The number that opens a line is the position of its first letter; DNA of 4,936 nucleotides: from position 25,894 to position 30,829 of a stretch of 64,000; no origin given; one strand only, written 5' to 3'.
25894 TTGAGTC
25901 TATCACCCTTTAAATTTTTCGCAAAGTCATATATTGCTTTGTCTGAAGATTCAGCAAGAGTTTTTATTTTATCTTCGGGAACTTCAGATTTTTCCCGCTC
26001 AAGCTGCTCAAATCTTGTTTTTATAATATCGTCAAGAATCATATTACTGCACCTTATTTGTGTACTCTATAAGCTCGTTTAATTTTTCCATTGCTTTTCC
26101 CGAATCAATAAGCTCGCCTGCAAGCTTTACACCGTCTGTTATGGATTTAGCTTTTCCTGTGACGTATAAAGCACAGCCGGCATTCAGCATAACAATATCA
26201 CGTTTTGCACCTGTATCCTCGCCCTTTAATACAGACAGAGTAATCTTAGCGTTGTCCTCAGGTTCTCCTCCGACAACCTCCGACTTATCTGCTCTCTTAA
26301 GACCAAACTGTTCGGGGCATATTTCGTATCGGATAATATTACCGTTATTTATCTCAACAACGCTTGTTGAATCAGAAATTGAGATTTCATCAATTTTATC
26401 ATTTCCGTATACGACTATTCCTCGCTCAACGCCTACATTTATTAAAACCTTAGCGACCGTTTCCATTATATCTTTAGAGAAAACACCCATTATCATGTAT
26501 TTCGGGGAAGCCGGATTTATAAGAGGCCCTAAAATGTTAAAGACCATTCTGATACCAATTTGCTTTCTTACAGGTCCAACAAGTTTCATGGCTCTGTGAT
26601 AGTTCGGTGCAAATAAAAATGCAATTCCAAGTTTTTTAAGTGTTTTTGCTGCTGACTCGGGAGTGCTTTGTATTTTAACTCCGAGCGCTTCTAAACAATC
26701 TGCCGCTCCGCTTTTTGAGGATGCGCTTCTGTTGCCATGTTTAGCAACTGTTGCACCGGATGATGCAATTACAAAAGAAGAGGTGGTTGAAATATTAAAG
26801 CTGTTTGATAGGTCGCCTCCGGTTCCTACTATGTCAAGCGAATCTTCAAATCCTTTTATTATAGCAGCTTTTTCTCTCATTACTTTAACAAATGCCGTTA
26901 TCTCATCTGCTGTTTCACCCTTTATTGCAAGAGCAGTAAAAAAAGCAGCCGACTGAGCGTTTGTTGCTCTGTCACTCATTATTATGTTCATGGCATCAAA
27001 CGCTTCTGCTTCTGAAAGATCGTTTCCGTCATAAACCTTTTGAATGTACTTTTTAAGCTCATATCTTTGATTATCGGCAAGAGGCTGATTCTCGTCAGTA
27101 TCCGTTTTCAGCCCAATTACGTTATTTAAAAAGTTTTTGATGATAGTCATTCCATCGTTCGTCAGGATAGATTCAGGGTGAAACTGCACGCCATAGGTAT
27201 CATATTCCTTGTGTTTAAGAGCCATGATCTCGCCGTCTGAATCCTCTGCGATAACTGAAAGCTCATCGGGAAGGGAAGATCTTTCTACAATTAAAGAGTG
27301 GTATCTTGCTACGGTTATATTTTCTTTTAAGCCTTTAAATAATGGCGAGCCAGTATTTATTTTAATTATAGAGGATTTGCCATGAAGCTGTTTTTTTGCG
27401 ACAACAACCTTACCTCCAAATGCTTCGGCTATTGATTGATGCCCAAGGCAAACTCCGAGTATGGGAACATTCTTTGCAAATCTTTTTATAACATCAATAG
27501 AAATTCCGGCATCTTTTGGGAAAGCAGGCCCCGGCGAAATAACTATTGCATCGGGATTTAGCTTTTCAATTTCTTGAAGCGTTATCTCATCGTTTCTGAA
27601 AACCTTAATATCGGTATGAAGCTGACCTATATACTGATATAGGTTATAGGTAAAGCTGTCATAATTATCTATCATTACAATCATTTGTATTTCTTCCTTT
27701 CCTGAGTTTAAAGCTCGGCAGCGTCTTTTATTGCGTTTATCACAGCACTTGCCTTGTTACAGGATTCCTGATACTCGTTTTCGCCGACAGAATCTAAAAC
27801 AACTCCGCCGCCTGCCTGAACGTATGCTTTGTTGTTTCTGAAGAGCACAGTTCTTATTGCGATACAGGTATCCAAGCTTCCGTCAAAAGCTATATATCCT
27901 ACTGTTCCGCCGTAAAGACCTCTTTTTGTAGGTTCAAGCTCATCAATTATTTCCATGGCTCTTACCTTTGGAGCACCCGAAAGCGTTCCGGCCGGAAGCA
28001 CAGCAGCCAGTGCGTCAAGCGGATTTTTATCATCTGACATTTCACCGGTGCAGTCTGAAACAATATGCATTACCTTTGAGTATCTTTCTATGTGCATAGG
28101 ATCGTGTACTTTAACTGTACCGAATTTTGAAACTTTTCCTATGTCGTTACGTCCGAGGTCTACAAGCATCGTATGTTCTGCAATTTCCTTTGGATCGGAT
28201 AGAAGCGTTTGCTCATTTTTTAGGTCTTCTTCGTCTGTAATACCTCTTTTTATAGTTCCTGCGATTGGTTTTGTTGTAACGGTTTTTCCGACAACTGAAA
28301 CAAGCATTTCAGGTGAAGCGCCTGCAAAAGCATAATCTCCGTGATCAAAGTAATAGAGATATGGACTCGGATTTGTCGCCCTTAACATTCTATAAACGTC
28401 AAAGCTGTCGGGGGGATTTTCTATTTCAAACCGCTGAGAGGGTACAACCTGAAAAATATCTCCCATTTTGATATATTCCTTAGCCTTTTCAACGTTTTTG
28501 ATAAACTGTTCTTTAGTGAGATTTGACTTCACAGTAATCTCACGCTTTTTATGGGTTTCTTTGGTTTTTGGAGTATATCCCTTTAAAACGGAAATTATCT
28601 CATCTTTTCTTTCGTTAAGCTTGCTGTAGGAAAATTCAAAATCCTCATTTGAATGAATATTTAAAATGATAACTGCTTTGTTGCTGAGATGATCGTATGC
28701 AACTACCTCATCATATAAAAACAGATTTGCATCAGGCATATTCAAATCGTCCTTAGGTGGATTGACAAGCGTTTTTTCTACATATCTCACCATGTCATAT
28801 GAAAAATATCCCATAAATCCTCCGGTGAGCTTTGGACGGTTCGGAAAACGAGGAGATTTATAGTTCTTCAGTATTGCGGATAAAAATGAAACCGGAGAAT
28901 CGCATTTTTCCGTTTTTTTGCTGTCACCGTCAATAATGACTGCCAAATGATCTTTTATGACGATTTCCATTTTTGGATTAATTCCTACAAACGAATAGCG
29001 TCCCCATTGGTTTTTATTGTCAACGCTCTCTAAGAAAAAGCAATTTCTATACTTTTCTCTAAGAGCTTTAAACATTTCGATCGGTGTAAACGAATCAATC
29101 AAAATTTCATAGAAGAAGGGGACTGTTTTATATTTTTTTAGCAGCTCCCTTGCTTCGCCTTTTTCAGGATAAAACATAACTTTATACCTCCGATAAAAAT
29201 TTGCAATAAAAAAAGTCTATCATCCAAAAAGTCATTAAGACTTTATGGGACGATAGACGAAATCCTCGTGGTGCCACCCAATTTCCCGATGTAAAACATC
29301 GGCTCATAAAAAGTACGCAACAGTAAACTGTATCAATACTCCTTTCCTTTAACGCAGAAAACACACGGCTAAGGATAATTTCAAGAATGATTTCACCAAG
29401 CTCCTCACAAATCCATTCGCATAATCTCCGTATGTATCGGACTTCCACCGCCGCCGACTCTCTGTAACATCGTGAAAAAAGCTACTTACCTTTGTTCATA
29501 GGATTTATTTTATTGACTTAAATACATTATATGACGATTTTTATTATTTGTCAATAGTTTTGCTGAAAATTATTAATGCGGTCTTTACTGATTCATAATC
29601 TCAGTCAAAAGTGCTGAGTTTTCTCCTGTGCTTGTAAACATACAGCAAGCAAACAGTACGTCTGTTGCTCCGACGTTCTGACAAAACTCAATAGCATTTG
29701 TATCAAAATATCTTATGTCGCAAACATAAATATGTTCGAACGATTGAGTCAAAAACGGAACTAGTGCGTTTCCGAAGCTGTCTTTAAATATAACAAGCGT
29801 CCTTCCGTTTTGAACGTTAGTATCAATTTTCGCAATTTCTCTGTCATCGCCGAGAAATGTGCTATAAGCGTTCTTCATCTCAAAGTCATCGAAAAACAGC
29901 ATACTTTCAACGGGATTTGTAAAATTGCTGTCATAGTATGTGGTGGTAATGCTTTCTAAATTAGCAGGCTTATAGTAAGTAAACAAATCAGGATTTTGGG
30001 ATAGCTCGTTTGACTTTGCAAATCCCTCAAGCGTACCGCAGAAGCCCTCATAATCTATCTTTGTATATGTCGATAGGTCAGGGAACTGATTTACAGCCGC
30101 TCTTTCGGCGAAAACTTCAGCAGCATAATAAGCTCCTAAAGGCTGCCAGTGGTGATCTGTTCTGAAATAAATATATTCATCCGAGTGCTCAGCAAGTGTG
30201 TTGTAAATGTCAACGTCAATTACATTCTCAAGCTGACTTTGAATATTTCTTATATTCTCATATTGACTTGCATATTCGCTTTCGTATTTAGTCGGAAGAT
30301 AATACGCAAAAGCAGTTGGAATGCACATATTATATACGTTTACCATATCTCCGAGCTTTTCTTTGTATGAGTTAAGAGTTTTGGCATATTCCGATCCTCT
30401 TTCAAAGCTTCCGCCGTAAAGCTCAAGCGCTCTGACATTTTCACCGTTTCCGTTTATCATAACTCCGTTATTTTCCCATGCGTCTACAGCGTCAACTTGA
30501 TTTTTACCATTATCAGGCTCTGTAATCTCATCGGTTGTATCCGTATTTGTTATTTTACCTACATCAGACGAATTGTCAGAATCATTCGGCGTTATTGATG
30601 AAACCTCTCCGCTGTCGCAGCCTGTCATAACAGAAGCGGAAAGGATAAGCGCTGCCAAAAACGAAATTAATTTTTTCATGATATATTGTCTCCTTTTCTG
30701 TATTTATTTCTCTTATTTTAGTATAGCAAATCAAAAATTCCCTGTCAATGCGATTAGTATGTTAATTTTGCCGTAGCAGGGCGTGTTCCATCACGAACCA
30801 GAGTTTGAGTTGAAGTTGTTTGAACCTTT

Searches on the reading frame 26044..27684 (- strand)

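Call 65: search_protein_families(library=pfam, proteins=[window:26044-27684:-], max_evalue=0.00001)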
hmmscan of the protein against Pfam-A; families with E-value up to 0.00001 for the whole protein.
window:26044-27684:- (546 aa): 4 families
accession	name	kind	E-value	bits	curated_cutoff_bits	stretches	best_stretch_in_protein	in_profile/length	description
PF00591.27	Glycos_transf_3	-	2e-89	300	27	1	281-532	3-253/253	Glycosyl transferase family, a/b domain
PF00117.34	GATase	-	3.7e-58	196.8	22.8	1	3-187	1-188/190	Glutamine amidotransferase class-I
PF02885.22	Glycos_trans_3N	-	3.9e-23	81.4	26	1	211-273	1-63/63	Glycosyl transferase family, helical bundle domain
PF07722.19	Peptidase_C26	-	4.2e-15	56.5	20.5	1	68-171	101-219/219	Peptidase C26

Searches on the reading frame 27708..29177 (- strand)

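Call 65: search_protein_families(library=pfam, proteins=[window:27708-29177:-], max_evalue=0.00001)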
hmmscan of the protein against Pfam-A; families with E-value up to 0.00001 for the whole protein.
window:27708-29177:- (489 aa): 2 families
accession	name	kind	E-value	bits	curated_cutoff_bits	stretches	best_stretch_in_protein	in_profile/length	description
PF00425.24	Chorismate_bind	-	6.8e-92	308.1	27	1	222-475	2-257/257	chorismate binding enzyme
PF04715.19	Anth_synt_I_N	-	2.5e-40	138.4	23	1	28-169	1-139/140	Anthranilate synthase component I, N terminal region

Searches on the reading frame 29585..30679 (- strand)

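Call 65: search_protein_families(library=pfam, proteins=[window:29585-30679:-], max_evalue=0.00001)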
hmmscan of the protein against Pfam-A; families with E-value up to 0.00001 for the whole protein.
window:29585-30679:- (364 aa): 2 families
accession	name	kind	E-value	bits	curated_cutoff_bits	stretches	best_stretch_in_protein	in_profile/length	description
PF14286.12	DHHW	-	9.3e-48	163.8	25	1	30-319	94-384/385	DHHW protein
PF16822.11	ALGX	-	3.2e-09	37.3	26.5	1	131-227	65-168/268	SGNH hydrolase-like domain, acetyltransferase AlgX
